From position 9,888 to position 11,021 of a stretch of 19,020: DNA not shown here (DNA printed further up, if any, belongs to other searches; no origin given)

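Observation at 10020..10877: Low-GC ~0.85-kb island: unclassifiable ORF with faint restriction-endonuclease-like motif, fused 3 nt behind a high-GC hxlR regulator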

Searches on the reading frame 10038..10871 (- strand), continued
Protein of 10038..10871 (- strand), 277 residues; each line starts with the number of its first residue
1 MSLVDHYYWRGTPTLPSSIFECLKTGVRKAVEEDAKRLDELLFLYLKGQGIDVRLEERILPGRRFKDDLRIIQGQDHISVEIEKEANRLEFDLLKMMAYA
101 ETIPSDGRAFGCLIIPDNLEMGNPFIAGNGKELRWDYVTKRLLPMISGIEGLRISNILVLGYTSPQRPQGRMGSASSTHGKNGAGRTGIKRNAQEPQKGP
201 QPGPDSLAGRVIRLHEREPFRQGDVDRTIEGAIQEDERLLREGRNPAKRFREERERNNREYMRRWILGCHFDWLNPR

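Call 50: find_encoding_contigs(protein=P0026, flank=2000, max_places=3)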
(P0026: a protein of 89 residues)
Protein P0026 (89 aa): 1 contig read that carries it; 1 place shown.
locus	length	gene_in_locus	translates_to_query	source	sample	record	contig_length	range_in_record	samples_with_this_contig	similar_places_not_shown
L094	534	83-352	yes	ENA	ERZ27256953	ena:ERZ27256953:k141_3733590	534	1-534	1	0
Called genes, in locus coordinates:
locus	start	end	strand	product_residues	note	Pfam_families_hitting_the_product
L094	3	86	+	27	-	?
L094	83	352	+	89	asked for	-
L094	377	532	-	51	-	?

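Call 72: search_dna_similar(query=window:10038-10871:-, collection=plasmids, mode=protein, max_evalue=0.001)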
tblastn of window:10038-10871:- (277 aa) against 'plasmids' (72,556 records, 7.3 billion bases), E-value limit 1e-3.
No match.

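Call 73: search_dna_similar(query=window:10038-10871:-, collection=phages, mode=protein, max_evalue=0.001)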
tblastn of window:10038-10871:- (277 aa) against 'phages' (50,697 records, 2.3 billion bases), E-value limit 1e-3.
No match.
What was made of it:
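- Tried and rejected: tblastn against plasmids and phages found no match (calls 72, 73).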

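Call 75: find_related_loci(query=A1, collection=viral_contigs, flank=6000)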
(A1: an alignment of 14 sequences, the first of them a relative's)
Query A1 (277 aa) in viral_contigs; peptide patterns used: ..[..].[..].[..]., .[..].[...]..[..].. (x = any residue, [..] = any of these).
52 stretches matched a pattern, but none encodes a relative of the query by tblastn (E <= 1e-3).

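Call 78: search_protein_families(library=padloc, alignment_id=A2, max_evalue=0.01)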
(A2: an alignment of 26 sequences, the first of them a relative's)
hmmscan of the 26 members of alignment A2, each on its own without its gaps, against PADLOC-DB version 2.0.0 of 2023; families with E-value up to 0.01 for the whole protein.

A. member 1, P0032 (307 aa): 0 families

B. families by the number of members that match (of 26 scanned): 2 families
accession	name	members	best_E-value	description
PDLC03040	REase_I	1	0.0027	Type I restriction enzyme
PDLC01887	CARF4--CARF_PDDEXK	1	0.0082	-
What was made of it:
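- On Known or candidate anti-phage defence systems (PADLOC-DB 2.0): The sister family has only marginal hits in single members (call 78).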

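Call 79: search_protein_families(library=padloc, alignment_id=A3, max_evalue=0.01)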
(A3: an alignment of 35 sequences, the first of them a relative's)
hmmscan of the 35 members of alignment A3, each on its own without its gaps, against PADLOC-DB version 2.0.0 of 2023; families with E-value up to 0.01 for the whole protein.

A. member 1, P0023 (276 aa): 0 families

B. families by the number of members that match (of 35 scanned): 21 families
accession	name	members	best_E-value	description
PDLC05042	PDC-S57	2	5e-11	-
PDLC03209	mREase_II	2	1.7e-10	Type II methyl-directed restriction enzyme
PDLC03212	mREase_II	2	2.2e-10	Type II methyl-directed restriction enzyme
PDLC03969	TmtA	2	5.4e-10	-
PDLC02801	SspG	2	0.0023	SspG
PDLC02508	BrxL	1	1.1e-44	BrxL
PDLC04255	PDC-M01B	1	4.6e-05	-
PDLC04264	PDC-M01B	1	9.7e-05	-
PDLC04251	PDC-M01B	1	0.00011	-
PDLC04260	PDC-M01B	1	0.00019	-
PDLC04248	PDC-M01B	1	0.00026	-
PDLC04256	PDC-M01B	1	0.00077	-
PDLC00313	PtuB1|PtuB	1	0.00098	Unknown function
PDLC04259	PDC-M01B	1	0.0012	-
PDLC03966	TmtA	1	0.0022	-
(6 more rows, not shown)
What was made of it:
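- On Known or candidate anti-phage defence systems (PADLOC-DB 2.0): Fusion partners of the C-domain do hit mREase_II, PtuB, BrxL and PDC models (call 79).
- Partners hit PADLOC models mREase_II, PtuB, BrxL and several candidate (PDC) systems (call 79).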

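Call 83: fold_search(model_id=the predicted structure, library=pdb)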
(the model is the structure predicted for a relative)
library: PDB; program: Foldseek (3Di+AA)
matches with E <= 10: 387; with E <= 0.001: 1
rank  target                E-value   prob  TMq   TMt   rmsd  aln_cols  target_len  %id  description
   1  3odh_A                1.5e-04  1.00  0.42  0.57   4.6       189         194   10  Structure of OkrAI/DNA complex (released 2010-10-06)
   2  1bhm_B                1.8e-03  1.00  0.37  0.47   7.5       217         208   13  RESTRICTION ENDONUCLEASE BAMHI COMPLEX WITH DNA (released 1995-07-12)
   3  3odh_B                2.2e-03  1.00  0.40  0.55   5.7       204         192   14  Structure of OkrAI/DNA complex (released 2010-10-06)
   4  3bam_A                2.4e-03  1.00  0.37  0.48   5.2       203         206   10  RESTRICTION ENDONUCLEASE BAMHI COMPLEX WITH DNA AND MANGANESE IONS (POST-REACTIVE COMPLEX) (released 1999-01-13)
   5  2bam_A                2.7e-03  1.00  0.34  0.44   6.1       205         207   11  RESTRICTION ENDONUCLEASE BAMHI COMPLEX WITH DNA AND CALCIUM IONS (PRE-REACTIVE COMPLEX). (released 1999-10-31)
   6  3bam_B                3.2e-03  1.00  0.39  0.49   5.3       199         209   10  RESTRICTION ENDONUCLEASE BAMHI COMPLEX WITH DNA AND MANGANESE IONS (POST-REACTIVE COMPLEX) (released 1999-01-13)
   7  6hz4_M                5.3e-03  0.96  0.23  0.19  10.1       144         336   16  Structure of McrBC without DNA binding domains (one half of the full complex) (released 2019-07-24)
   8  2bam_B                6.0e-03  0.99  0.36  0.45   5.9       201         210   12  RESTRICTION ENDONUCLEASE BAMHI COMPLEX WITH DNA AND CALCIUM IONS (PRE-REACTIVE COMPLEX). (released 1999-10-31)
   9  8iby_C                8.6e-03  0.87  0.19  0.08  11.8       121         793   16  Structure of R2 with 5'ORF (released 2023-09-20)
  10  9dou_A                9.2e-03  0.87  0.22  0.08  11.7       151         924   13  Taeniopygia guttata R2 retrotransposon (R2Tg) initiating target-primed reverse transcription (released 2025-05-21)
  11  9nl2_A                1.9e-02  0.84  0.22  0.07   9.2       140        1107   12  Structure of R2 retrotransposon protein from Platysternon megacephalum initiating target-primed reverse transcription (released 2025-06-18)
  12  7vsr_M                2.5e-02  0.75  0.22  0.21  10.7       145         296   12  Structure of McrBC (stalkless mutant) (released 2023-02-15)
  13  1bhm_A                2.8e-02  0.99  0.39  0.52   5.5       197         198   13  RESTRICTION ENDONUCLEASE BAMHI COMPLEX WITH DNA (released 1995-07-12)
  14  6p4o_F                3.2e-02  0.94  0.21  0.13   4.3        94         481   19  Complex of XPB helicase with Bax1 endonuclease from Sulfurisphaera tokodaii at 3.15 Angstroms resolution (released 2020-06-03)
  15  1bam                  3.2e-02  0.91  0.33  0.43   6.5       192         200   14  STRUCTURE OF RESTRICTION ENDONUCLEASE BAMHI PHASED AT 1.95 ANGSTROMS RESOLUTION BY MAD ANALYSIS (released 1995-02-27)
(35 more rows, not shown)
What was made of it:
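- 10377..10871 (-): N-terminal domain (aa 1-165) with a predicted BamHI/BglII-type PD-(D/E)xK restriction-endonuclease fold. Foldseek: OkrAI E 1.5e-4, BamHI 1.8e-3 (call 83).
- On BamHI/BglII-type restriction endonucleases (fold level): Foldseek top hits are OkrAI and BamHI, probability 1.00, target-normalised TM-score 0.47-0.57 (call 83).
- Foldseek ranks OkrAI and BamHI first, probability 1.00 (call 83).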

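Call 85: search_protein_families(library=pfam, proteins=[P0023, P0052, P0056, P0057, P0076, P0094, P0130, P0131, P0146, P0104], max_evalue=0.001)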
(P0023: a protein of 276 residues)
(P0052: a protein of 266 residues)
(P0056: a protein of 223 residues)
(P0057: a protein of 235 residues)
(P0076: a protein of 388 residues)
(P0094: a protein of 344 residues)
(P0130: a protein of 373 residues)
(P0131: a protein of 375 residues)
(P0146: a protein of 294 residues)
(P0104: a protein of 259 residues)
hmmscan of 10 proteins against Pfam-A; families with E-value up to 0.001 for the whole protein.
P0023 (276 aa): 0 families

P0052 (266 aa): 1 family
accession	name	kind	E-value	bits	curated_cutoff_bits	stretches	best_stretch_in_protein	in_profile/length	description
PF01575.25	MaoC_dehydratas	-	4.5e-09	36.4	27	1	128-215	33-110/123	MaoC like domain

P0056 (223 aa): 0 families

P0057 (235 aa): 0 families

P0076 (388 aa): 0 families

P0094 (344 aa): 2 families
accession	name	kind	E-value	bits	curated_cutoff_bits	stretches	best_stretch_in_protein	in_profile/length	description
PF08378.17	NERD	-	0.00033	21.6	22.1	0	15-83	2-73/111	Nuclease-related domain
PF02021.23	UPF0102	-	0.00081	20.1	23.6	0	18-74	1-46/80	Uncharacterised protein family UPF0102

P0130 (373 aa): 0 families

P0131 (375 aa): 1 family
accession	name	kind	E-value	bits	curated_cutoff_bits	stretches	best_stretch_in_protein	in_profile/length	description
PF00571.33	CBS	-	3.3e-13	50.2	24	1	129-173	6-51/57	CBS domain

P0146 (294 aa): 1 family
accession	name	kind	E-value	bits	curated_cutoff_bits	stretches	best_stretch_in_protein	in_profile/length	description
PF16565.11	MIT_C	-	1.3e-44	152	25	1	154-293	1-142/142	Phospholipase D-like domain at C-terminus of MIT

P0104 (259 aa): 2 families
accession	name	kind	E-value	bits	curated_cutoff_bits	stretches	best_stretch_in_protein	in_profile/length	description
PF14279.12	HNH_5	-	5.6e-07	29.8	27.5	1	139-181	1-46/56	HNH endonuclease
PF01844.29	HNH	-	9.1e-07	29.4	21.4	1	150-181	16-47/47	HNH endonuclease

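Call 91: find_homologous_proteins(query=A2, max_evalue=0.00001)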
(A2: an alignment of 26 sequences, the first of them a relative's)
Query A2 (26 sequences) (307 aa, profile of the alignment): 91 proteins with E <= 0.00001 among 7283 candidates.
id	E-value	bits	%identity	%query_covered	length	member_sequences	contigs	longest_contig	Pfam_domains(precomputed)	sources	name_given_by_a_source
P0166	1.4e-161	555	39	92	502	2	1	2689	-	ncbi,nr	ncbi:MAG: hypothetical protein KAV87_19235 [Desulfobacteraceae bacterium]|nr:hypothetical protein [D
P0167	4.2e-157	541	45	61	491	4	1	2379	-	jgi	-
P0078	4.4e-127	442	50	62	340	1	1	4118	-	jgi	jgi:hypothetical protein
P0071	7.6e-127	441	43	66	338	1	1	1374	-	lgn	-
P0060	7.1e-126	438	50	59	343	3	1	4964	-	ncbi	-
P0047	8.1e-125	434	49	64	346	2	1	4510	-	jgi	-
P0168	1.1e-121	424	48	68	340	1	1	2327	-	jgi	jgi:hypothetical protein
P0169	1.2e-121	424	47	63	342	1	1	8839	-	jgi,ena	-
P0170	3.7e-121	422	53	62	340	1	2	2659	-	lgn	-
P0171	5.6e-121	422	46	66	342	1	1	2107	-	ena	-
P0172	7.8e-121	421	48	59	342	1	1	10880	-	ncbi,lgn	-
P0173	1.1e-120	421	51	62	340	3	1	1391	-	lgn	-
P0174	1.6e-120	420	51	59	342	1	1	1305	-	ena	-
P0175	1.1e-119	418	49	59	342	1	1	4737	-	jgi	jgi:hypothetical protein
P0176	1.5e-119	417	51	68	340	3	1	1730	-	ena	-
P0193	2.8e-115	403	39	88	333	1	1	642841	-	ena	-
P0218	2.9e-75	272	49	57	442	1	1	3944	PF16116.11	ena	-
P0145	2.1e-43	167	28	43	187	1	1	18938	-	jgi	jgi:hypothetical protein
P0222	7.2e-42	162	29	59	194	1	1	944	PF26497.1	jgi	jgi:hypothetical protein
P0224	2.8e-40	157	28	54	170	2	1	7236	PF26497.1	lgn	-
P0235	3.3e-33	133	34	31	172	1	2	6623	PF26497.1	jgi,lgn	jgi:hypothetical protein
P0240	9.9e-30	122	28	43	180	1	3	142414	-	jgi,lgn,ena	-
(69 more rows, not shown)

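Call 92: search_protein_families(library=pfam, proteins=[P0222, P0224, P0235, P0218, P0240, P0145, P0193, P0166, P0001], max_evalue=10)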
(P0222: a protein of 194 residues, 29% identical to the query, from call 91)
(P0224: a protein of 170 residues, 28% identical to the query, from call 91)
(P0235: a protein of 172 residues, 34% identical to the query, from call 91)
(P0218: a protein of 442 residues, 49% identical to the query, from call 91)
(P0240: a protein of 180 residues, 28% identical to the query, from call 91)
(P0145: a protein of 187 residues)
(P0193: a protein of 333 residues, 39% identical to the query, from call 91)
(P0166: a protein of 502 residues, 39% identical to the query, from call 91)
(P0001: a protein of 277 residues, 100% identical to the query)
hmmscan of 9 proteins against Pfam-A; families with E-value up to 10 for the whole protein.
P0222 (194 aa): 0 families

P0224 (170 aa): 0 families

P0235 (172 aa): 0 families

P0218 (442 aa): 2 families
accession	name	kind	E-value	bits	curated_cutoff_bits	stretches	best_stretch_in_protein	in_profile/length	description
PF16116.10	DUF4832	-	1.6e-15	57.9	29.2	1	306-417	91-203/216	Domain of unknown function (DUF4832)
PF15418.12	DUF4625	-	0.0001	23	27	1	387-419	90-122/131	Domain of unknown function (DUF4625)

P0240 (180 aa): 2 families
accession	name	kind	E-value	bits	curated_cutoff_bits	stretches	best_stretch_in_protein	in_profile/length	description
PF24471.1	KH_DEAH11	-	0.028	14.5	27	1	49-80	12-42/70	DEAH11-like, KH-domain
PF17726.7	DpnI_C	-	0.14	12.8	23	1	13-35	2-24/70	Dam-replacing HTH domain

P0145 (187 aa): 2 families
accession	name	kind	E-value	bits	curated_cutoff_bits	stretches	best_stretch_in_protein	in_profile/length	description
PF21000.2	RMI1_N_N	-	0.019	16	23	1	10-27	4-22/49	RMI1, N-terminal helical domain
PF22743.2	PspAA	-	0.24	12.1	27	1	42-95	28-80/92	PspA-Associated protein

P0193 (333 aa): 1 family
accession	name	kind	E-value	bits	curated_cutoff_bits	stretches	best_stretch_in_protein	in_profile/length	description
PF14561.12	TPR_20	-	0.13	13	25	1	38-66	6-34/90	Tetratricopeptide repeat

P0166 (502 aa): 3 families
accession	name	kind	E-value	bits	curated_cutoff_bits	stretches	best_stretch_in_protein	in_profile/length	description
PF22552.1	TY-Chap3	-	7.9e-06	27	27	2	416-501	30-107/117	T3SS (YopN, CesT) and YbjN peptide-binding chaperone 3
PF23493.1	CysS_C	-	0.00032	21.2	23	1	291-311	28-48/51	Cysteinyl-tRNA ligase anticodon binding domain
PF14384.12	BrnA_antitoxin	-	0.082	13.8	26.1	0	279-301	32-53/68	BrnA antitoxin of type II toxin-antitoxin system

P0001 (277 aa): 0 families

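Call 93: find_encoding_contigs(protein=P0193, flank=10000, max_places=2)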
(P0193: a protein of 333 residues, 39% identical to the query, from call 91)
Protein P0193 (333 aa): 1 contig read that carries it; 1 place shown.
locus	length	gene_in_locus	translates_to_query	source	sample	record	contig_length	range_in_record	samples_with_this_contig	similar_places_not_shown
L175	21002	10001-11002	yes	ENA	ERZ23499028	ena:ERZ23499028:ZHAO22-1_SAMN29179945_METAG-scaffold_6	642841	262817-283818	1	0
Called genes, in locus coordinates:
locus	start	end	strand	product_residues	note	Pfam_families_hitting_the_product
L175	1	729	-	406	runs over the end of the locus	PF01364:Peptidase_C25 (weak)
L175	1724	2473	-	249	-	-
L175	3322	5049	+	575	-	PF13513:HEAT_EZ (faint), PF25786:HEAT_GCN1_C (faint), PF02985:HEAT (faint), PF03130:HEAT_PBS (faint), PF12717:Cnd1 (faint), PF25151:TPR_Trm732_C (faint), PF13646:HEAT_2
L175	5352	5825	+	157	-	PF12867:DinB_2 (weak)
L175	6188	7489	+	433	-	PF03952:Enolase_N, PF00113:Enolase_C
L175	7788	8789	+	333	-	-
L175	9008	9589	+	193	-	PF00578:AhpC-TSA, PF08534:Redoxin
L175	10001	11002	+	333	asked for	-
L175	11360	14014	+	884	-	PF21345:PcRGLX_2nd, PF21346:PcRGLX_3rd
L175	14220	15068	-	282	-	PF08238:Sel1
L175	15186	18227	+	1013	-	PF01074:Glyco_hydro_38N, PF09261:Alpha-mann_mid, PF07748:Glyco_hydro_38C, PF17677:Glyco_hydro38C2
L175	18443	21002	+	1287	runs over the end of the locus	PF13360:PQQ_2, PF13570:Beta-prop_ACSF4, PF07774:EMC1_C (faint), PF01011:PQQ (weak), PF13649:Methyltransf_25 (faint), PF13360:PQQ_2 (weak), PF11721:Malectin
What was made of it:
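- A sister-family gene also sits alone among housekeeping genes on a 643-kb contig (call 93).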
